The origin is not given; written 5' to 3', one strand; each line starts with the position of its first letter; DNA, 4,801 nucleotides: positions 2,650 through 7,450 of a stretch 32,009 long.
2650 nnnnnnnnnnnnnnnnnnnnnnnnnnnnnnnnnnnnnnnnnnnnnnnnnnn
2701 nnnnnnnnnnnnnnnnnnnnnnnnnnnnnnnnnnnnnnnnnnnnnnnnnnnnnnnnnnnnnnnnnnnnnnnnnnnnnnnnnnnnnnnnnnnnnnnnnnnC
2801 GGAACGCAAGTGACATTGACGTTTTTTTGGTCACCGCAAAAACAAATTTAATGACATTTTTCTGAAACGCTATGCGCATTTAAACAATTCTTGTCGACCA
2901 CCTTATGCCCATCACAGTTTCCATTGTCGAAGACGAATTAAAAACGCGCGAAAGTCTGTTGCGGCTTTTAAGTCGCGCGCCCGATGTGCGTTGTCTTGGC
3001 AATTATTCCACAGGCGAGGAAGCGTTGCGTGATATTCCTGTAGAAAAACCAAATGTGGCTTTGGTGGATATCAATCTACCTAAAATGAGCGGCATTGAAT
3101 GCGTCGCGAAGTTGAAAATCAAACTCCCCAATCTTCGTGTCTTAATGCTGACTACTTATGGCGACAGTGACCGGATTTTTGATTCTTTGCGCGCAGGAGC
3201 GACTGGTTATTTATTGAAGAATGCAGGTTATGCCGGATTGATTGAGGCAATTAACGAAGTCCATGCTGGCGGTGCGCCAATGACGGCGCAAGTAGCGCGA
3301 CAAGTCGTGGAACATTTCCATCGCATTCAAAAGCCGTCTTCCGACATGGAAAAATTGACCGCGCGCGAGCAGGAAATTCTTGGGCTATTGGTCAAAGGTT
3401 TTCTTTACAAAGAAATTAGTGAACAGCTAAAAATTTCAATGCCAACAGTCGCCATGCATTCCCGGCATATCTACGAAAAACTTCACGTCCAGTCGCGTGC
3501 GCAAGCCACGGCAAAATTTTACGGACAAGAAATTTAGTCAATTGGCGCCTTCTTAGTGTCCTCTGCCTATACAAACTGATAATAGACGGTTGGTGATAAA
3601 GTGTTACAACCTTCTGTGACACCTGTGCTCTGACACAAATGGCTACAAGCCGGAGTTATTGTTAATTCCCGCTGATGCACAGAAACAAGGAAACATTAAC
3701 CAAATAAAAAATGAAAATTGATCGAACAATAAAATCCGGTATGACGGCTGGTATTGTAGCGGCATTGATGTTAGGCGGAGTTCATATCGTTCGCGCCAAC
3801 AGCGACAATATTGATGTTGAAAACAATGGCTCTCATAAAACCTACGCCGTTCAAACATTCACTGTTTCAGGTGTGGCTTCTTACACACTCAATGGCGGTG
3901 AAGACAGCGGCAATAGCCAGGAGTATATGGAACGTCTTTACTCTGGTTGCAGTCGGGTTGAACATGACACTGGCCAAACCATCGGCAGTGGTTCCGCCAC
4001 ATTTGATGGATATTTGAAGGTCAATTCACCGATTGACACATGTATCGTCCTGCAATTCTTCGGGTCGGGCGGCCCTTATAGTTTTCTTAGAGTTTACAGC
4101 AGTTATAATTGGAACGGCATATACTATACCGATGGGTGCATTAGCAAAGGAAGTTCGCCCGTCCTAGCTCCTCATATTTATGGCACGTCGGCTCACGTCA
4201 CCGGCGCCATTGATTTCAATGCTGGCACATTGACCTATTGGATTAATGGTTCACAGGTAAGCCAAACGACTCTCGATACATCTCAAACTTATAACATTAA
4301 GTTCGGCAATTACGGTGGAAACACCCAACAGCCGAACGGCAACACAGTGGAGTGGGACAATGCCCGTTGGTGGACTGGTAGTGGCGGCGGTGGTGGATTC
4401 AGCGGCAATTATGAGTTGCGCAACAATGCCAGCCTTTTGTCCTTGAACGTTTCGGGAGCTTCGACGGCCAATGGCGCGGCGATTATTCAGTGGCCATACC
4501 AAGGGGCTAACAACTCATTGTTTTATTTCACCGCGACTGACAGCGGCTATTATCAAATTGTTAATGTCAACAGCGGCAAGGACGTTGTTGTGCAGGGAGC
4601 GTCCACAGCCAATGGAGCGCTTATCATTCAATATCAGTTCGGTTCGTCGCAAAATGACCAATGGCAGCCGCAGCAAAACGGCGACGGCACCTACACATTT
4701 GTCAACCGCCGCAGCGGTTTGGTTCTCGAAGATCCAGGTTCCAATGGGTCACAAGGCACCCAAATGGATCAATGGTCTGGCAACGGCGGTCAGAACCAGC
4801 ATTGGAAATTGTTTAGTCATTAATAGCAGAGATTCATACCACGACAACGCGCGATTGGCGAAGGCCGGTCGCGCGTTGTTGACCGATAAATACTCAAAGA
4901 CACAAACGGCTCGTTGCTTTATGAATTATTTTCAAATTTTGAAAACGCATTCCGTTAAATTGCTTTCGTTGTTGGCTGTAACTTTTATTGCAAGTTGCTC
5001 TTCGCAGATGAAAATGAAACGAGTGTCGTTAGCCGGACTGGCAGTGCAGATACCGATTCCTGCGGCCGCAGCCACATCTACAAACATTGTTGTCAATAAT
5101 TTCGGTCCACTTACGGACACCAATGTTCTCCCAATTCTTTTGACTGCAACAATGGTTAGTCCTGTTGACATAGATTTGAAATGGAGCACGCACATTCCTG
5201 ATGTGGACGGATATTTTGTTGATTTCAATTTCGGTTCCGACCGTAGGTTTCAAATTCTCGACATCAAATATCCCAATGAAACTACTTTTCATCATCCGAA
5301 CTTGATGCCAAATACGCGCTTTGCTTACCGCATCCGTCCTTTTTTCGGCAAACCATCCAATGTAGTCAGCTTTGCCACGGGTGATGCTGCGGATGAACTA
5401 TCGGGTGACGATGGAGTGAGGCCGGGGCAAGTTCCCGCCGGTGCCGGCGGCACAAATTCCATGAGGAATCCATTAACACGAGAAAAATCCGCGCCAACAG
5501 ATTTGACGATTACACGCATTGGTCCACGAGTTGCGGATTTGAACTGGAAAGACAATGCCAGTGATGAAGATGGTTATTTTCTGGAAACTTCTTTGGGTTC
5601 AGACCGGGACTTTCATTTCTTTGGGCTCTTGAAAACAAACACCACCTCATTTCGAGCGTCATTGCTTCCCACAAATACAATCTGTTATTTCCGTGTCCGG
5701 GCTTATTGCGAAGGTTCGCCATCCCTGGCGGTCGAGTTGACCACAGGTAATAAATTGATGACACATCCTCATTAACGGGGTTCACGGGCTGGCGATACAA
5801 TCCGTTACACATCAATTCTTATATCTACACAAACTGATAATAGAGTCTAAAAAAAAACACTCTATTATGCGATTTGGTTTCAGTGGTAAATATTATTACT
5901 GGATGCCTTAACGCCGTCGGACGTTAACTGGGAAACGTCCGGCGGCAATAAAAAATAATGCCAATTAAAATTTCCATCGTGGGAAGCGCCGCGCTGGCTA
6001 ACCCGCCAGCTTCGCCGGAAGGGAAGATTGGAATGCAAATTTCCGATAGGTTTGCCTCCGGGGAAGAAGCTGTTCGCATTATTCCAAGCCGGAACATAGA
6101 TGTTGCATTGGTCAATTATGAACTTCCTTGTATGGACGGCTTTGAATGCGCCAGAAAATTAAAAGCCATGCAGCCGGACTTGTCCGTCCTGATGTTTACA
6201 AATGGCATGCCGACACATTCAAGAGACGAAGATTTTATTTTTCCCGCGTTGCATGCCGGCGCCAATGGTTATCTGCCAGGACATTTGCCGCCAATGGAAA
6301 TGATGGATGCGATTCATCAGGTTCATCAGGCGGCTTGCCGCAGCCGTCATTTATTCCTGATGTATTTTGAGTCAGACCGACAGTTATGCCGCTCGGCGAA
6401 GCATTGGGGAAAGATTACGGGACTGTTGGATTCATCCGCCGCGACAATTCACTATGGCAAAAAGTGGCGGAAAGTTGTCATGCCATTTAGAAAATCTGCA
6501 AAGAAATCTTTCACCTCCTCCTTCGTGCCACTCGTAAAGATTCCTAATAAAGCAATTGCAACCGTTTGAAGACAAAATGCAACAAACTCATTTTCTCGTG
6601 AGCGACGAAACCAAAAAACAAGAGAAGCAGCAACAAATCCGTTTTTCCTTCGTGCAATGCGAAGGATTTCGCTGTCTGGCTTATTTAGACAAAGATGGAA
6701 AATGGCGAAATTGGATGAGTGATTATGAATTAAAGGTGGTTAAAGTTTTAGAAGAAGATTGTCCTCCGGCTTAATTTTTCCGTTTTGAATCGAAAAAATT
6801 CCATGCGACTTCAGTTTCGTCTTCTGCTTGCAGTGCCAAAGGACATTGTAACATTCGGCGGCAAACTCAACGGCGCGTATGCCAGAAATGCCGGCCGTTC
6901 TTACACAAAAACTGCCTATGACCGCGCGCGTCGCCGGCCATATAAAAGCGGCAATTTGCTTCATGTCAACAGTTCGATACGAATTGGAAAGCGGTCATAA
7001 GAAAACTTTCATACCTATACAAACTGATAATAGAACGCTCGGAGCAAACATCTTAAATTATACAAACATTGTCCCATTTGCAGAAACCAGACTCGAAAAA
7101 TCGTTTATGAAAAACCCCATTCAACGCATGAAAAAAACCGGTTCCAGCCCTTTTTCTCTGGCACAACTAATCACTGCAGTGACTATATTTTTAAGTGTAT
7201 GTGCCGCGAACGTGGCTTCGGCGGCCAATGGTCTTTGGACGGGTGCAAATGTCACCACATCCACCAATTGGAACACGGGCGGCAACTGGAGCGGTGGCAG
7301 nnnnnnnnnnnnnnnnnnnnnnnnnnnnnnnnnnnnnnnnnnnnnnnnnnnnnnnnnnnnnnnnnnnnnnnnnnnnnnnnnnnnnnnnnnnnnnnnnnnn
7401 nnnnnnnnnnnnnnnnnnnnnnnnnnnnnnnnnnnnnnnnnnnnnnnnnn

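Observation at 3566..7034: Identical 21-nt box in three consecutive intergenic regions beside the two-component system: candidate local regulon signal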

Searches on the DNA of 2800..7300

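Call 54: search_rna_families(source=window, start=2800, end=7300, threshold=evalue, max_evalue=1)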
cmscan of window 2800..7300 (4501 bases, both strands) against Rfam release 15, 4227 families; matches with E-value up to 1: 0.
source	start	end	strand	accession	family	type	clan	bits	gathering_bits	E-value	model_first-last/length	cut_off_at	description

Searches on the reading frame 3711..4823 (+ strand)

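Call 8: search_protein_families(library=pfam, proteins=[window:3711-4823:+], max_evalue=0.01)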
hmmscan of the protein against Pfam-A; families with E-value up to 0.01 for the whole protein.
window:3711-4823:+ (370 aa): 2 families
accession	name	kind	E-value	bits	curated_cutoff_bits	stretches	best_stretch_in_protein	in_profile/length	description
PF14200.12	RicinB_lectin_2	-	2.6e-29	102.2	25.6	3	218-308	3-89/89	Ricin-type beta-trefoil lectin domain-like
PF00652.28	Ricin_B_lectin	-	5.4e-12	46.4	29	1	234-365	3-126/126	Ricin-type beta-trefoil lectin domain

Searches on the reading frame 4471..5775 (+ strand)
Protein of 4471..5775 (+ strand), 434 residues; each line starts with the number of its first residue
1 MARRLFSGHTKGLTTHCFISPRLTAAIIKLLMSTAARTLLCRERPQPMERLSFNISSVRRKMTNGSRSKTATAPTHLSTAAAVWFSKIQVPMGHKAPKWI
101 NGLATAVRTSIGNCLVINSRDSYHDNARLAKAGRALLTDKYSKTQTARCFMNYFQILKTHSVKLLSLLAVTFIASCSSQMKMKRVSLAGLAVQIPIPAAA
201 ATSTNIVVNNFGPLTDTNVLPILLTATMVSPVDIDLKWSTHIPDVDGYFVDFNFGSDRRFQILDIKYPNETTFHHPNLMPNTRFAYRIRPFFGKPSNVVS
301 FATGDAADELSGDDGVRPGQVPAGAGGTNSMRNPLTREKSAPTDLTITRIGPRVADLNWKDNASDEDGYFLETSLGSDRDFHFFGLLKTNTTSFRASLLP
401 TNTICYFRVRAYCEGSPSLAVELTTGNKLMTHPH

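Call 8: search_protein_families(library=pfam, proteins=[window:4471-5775:+], max_evalue=0.01)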
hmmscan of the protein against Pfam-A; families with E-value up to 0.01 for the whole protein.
window:4471-5775:+ (434 aa): 1 family
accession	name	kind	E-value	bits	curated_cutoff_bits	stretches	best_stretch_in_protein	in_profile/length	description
PF00041.27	fn3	-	1.3e-07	32.1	25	0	340-422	1-82/84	Fibronectin type III domain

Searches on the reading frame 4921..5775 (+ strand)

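Call 15: search_protein_families(library=pfam, proteins=[window:4921-5775:+], max_evalue=0.001)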
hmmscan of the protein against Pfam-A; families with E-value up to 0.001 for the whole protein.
window:4921-5775:+ (284 aa): 1 family
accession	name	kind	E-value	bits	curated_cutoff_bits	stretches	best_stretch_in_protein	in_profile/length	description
PF00041.27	fn3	-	3.2e-08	34.1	25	0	190-272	1-82/84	Fibronectin type III domain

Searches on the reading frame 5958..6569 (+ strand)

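Call 8: search_protein_families(library=pfam, proteins=[window:5958-6569:+], max_evalue=0.01)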
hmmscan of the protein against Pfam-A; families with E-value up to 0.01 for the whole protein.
window:5958-6569:+ (203 aa): 1 family
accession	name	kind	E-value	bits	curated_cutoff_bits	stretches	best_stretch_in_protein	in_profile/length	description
PF00072.30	Response_reg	-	3.4e-11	43.7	30.2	1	29-119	25-110/111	Response regulator receiver domain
